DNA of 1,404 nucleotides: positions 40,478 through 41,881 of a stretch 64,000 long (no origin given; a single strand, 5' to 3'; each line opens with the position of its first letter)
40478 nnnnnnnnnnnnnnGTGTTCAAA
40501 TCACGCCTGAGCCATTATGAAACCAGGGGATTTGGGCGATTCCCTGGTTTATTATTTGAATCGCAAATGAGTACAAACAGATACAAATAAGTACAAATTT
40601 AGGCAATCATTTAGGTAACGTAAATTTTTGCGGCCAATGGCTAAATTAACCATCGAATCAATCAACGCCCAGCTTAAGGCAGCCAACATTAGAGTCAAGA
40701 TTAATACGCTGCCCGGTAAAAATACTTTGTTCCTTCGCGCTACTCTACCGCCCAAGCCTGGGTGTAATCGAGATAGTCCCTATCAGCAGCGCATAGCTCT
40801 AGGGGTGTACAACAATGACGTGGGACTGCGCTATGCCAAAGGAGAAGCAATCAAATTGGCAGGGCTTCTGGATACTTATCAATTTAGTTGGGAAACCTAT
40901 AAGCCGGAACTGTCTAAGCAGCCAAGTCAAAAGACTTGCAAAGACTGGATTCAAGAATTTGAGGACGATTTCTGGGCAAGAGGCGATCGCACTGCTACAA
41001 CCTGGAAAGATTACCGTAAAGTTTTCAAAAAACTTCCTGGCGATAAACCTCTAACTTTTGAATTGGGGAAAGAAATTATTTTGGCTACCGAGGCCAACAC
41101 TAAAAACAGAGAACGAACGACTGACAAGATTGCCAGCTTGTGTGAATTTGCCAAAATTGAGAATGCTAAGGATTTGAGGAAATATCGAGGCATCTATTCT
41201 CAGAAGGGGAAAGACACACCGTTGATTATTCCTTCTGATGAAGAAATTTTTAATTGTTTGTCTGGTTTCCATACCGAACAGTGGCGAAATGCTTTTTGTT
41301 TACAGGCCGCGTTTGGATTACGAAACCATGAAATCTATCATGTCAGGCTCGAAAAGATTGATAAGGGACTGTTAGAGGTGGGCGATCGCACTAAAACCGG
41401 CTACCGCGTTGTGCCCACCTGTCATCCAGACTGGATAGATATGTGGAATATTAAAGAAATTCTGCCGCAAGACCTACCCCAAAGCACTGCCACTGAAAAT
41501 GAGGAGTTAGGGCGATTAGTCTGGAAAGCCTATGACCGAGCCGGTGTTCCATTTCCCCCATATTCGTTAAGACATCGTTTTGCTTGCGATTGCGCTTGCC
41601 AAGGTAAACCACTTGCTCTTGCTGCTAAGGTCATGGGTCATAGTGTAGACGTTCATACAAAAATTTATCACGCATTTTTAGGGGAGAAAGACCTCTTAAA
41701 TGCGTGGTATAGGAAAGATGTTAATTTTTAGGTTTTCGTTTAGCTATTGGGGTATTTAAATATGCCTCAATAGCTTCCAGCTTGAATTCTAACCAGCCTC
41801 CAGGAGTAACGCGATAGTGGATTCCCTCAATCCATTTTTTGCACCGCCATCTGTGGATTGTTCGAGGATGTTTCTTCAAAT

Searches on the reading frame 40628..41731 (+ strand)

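Call 45: search_protein_families(library=pfam, proteins=[window:40628-41731:+], max_evalue=0.001)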
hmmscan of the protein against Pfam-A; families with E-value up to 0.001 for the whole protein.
window:40628-41731:+ (367 aa): 1 family
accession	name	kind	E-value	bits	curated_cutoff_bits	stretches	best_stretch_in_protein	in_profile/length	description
PF00589.27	Phage_integrase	-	1.8e-05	25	27.1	0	302-348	118-166/172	Phage integrase family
